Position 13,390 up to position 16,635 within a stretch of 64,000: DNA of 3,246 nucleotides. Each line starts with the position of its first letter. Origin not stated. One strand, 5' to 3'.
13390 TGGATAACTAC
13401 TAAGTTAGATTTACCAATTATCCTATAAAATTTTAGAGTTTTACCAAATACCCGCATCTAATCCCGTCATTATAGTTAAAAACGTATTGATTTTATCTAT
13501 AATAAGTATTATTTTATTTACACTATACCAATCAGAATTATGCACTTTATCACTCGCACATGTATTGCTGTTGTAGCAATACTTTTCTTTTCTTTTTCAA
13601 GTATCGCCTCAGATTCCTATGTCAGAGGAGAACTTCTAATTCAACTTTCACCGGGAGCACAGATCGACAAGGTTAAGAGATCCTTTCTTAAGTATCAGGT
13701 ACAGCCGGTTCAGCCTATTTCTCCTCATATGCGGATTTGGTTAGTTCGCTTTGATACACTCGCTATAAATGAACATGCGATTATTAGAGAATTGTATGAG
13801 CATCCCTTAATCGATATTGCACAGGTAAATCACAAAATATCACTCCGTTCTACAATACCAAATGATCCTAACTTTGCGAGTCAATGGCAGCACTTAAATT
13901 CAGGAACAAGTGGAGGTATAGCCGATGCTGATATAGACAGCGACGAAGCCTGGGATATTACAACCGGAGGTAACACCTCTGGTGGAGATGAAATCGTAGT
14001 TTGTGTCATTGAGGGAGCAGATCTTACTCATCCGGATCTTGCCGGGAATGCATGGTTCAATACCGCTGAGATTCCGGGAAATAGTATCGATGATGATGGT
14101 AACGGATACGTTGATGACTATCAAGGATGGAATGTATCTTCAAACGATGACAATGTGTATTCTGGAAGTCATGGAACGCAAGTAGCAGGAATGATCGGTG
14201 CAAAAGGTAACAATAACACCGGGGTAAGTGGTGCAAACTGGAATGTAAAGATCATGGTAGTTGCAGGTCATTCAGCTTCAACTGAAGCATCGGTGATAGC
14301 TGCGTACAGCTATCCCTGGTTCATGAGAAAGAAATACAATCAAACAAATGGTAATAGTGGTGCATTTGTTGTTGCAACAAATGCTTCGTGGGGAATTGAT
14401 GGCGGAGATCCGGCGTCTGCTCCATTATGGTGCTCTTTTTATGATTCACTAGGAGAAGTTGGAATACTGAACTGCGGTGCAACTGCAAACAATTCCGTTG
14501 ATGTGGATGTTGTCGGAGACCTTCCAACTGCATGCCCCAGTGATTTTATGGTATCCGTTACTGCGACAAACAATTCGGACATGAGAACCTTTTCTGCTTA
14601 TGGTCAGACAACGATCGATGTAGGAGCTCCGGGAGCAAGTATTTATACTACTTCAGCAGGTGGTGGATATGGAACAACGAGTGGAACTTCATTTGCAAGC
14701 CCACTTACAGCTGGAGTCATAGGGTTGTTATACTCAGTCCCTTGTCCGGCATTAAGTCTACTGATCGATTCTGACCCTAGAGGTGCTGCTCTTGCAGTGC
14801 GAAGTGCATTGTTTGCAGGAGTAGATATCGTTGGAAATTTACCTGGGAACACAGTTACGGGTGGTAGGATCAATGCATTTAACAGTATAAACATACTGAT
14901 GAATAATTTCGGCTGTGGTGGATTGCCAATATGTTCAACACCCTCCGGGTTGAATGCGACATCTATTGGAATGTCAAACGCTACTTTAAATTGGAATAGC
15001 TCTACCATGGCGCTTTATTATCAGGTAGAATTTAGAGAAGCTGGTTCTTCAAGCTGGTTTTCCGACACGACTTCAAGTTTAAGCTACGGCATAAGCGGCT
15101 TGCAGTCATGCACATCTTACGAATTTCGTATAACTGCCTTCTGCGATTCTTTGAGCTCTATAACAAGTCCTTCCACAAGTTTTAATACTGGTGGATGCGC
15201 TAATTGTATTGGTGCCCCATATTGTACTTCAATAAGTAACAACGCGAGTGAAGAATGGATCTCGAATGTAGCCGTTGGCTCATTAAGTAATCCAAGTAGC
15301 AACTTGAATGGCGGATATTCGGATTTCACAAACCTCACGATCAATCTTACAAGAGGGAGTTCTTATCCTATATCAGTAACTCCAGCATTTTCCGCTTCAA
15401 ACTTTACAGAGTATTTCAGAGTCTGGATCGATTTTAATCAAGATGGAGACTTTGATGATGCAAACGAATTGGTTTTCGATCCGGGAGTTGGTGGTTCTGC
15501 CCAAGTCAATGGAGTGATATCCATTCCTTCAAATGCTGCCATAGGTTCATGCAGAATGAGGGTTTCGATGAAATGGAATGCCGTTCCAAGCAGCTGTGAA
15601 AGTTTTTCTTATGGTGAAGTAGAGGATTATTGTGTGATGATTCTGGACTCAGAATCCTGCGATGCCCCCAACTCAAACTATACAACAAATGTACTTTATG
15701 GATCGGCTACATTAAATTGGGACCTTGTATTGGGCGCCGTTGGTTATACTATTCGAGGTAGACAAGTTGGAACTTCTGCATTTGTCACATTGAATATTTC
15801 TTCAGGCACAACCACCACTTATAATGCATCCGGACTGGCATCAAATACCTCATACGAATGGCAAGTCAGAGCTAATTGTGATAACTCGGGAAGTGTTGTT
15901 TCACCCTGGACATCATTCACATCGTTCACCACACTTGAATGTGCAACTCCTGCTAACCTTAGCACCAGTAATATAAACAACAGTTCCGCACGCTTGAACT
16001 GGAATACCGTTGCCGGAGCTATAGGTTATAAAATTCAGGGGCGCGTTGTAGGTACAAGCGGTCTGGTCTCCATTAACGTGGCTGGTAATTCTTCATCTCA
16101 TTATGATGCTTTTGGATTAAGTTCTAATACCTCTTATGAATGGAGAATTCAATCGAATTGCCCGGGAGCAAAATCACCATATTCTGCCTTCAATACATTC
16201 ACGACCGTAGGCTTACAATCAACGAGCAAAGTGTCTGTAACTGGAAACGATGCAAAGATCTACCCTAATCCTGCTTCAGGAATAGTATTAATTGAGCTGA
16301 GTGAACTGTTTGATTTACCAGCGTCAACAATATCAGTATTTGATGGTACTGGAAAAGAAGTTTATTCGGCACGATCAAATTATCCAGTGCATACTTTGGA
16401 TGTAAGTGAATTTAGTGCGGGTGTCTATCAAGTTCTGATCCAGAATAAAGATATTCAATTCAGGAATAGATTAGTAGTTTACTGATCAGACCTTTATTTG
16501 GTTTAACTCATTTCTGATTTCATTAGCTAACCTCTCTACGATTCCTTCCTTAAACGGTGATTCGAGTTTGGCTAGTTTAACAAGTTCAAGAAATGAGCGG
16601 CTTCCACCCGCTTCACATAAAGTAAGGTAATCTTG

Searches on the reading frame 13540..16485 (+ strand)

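Call 56: search_protein_families(library=pfam, proteins=[window:13540-16485:+], max_evalue=0.00001)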
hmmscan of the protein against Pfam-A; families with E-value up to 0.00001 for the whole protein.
window:13540-16485:+ (981 aa): 7 families
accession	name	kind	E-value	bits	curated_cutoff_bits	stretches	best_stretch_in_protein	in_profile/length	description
PF00082.27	Peptidase_S8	-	1.8e-25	90.3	21.8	1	149-399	1-255/288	Subtilase family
PF20009.4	GEVED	-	2.1e-21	76.9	24.4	1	625-699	1-77/78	GEVED domain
PF00041.27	fn3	-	8.5e-17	61.6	25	1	466-539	1-74/84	Fibronectin type III domain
PF18962.6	Por_Secre_tail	-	1.9e-11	44.5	27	1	907-980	1-75/75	Secretion system C-terminal sorting domain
PF16656.11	Pur_ac_phosph_N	-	2.7e-07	31.5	30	0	745-794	47-92/93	Purple acid Phosphatase, N-terminal domain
PF25788.1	Ig_Rha78A_N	-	4.2e-07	30.6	27.4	0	757-798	62-101/105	Rha78A-like, N-terminal immunoglobulin domain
PF25059.1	FN3_DSCAM-DSCAML_C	-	4.6e-06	27.3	39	0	490-536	19-67/89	DSCAM/DSCAML C-terminal Fn3-like domain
